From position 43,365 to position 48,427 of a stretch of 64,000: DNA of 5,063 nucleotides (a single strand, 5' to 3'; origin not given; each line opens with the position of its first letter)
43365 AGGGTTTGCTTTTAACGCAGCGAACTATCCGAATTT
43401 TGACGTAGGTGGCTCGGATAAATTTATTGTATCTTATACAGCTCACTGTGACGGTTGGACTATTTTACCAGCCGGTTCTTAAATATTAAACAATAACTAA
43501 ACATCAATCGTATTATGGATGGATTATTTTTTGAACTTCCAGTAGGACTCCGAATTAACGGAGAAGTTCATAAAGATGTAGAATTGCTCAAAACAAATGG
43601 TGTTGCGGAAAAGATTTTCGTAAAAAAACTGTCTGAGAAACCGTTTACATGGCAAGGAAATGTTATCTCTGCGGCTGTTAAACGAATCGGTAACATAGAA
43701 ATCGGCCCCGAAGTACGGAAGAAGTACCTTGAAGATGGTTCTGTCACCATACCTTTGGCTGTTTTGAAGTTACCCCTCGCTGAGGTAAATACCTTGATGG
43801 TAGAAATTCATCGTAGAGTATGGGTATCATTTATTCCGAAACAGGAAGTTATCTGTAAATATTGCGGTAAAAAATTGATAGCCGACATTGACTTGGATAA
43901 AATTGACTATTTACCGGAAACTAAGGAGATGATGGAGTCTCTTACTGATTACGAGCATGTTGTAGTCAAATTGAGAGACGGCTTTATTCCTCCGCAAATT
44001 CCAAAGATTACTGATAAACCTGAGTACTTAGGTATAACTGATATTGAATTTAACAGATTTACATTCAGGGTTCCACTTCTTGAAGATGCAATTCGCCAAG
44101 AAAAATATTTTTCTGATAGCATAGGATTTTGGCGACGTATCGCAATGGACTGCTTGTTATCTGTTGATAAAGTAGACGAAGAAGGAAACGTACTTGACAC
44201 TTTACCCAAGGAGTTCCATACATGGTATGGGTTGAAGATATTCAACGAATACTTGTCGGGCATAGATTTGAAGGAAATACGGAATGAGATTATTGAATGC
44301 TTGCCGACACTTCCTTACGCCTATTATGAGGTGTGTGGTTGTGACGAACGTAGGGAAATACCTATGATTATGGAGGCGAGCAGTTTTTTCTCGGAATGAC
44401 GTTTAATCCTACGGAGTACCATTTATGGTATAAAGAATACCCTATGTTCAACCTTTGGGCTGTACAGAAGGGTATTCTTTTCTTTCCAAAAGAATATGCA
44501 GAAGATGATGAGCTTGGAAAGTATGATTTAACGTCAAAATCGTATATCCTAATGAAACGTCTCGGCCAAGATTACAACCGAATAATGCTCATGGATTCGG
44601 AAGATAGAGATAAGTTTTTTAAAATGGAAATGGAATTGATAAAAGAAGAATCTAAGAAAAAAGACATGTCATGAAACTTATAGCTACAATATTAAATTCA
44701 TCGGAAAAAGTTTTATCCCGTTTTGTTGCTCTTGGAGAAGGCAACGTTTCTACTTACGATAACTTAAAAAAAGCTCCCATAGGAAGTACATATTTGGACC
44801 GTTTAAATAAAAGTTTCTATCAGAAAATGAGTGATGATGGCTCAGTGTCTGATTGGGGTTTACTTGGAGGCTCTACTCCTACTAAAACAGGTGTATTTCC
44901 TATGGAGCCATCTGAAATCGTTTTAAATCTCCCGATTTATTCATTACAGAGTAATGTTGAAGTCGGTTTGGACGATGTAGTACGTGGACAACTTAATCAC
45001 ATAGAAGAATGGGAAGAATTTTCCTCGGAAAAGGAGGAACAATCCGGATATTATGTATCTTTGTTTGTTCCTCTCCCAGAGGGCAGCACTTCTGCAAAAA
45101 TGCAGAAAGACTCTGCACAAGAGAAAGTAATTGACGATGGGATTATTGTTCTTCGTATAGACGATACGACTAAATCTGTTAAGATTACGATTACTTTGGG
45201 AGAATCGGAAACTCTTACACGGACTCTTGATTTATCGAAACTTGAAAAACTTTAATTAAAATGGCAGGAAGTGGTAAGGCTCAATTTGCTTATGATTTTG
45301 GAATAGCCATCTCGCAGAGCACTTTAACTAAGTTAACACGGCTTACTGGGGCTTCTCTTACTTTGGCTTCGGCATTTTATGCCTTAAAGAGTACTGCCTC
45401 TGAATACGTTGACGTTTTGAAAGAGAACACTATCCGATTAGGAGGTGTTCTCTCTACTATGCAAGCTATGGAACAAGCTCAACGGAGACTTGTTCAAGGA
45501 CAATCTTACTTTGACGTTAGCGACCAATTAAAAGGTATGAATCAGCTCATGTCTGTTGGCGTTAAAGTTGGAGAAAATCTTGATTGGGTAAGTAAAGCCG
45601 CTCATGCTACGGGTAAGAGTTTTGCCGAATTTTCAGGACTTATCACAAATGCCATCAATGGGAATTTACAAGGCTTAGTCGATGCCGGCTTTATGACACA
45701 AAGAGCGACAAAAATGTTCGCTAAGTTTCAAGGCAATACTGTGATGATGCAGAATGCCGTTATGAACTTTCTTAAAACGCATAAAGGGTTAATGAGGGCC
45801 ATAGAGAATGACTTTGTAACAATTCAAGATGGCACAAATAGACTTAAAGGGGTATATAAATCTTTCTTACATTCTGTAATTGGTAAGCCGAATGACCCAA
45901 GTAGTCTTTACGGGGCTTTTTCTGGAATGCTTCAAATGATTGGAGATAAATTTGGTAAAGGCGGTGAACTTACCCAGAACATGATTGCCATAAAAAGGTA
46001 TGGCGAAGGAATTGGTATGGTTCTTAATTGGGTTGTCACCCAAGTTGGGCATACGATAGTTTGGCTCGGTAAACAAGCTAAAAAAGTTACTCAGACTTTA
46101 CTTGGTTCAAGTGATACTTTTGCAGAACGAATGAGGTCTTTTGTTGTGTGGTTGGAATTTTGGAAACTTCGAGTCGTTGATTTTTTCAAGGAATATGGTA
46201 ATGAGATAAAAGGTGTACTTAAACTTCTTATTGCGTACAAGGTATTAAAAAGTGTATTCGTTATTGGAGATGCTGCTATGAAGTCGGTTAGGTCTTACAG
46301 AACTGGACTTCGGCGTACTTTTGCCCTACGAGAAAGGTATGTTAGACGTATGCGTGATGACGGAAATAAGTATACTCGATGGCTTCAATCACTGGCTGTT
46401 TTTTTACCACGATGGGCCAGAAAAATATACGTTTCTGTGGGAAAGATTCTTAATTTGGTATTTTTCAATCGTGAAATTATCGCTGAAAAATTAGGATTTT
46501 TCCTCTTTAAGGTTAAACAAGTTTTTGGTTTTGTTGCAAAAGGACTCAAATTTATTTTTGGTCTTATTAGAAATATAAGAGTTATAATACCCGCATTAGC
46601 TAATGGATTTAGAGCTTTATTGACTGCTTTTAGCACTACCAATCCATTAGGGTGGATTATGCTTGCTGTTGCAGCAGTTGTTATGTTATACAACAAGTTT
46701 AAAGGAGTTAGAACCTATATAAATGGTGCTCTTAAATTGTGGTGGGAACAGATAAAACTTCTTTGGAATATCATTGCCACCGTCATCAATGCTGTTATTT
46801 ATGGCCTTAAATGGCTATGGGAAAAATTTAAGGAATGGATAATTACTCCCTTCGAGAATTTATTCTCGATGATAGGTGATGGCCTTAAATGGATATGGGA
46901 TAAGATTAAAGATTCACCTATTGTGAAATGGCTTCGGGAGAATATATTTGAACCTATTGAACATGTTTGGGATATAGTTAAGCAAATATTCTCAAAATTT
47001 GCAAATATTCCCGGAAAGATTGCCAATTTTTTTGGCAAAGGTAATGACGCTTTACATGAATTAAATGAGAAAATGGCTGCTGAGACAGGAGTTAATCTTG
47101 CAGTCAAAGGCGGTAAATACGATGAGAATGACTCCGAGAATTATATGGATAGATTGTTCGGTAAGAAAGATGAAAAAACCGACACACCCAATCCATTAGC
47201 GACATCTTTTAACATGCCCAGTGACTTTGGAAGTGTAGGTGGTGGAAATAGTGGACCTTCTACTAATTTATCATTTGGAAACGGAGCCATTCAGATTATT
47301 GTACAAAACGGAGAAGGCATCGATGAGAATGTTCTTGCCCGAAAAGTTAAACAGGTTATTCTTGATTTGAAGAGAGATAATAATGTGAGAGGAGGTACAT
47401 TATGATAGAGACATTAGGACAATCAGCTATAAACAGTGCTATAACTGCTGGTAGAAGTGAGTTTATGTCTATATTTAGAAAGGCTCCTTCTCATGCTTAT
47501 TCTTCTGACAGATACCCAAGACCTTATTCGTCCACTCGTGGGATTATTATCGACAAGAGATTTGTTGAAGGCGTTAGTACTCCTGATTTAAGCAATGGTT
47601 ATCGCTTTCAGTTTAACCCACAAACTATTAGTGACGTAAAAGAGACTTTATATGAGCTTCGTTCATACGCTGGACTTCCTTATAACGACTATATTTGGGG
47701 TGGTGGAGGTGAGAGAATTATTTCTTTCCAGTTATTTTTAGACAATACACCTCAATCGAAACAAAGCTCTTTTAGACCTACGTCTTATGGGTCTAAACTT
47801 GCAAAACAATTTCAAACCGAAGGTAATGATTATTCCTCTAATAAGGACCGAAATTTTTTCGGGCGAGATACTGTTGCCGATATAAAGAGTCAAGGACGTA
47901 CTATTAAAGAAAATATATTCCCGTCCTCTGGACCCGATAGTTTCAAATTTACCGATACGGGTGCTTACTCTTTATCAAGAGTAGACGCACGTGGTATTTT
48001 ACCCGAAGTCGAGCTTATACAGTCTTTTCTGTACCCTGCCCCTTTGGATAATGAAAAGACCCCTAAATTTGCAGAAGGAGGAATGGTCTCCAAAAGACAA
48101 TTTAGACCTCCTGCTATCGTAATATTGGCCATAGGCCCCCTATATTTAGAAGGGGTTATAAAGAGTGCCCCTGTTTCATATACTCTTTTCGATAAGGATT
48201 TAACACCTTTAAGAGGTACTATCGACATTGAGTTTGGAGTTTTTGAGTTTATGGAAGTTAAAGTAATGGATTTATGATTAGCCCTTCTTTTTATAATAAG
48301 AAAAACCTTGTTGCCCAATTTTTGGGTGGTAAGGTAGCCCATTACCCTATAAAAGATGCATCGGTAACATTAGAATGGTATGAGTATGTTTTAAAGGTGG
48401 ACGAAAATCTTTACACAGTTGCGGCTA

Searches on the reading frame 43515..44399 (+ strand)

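Call 95: search_protein_families(library=pfam, proteins=[window:43515-44399:+], max_evalue=0.001)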
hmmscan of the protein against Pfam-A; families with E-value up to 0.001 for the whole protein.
window:43515-44399:+ (294 aa): 1 family
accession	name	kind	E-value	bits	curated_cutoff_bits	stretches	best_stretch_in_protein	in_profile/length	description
PF12322.14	T4_baseplate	-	0.00069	19.8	24.5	0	82-292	60-218/219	T4 bacteriophage base plate protein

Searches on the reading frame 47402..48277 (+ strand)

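Call 95: search_protein_families(library=pfam, proteins=[window:47402-48277:+], max_evalue=0.001)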
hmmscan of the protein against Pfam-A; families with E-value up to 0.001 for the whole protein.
window:47402-48277:+ (291 aa): 1 family
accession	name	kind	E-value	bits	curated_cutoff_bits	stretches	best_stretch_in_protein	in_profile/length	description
PF19266.4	CIS_tube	-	1.1e-10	42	27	1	234-279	103-148/158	Contractile injection system tube protein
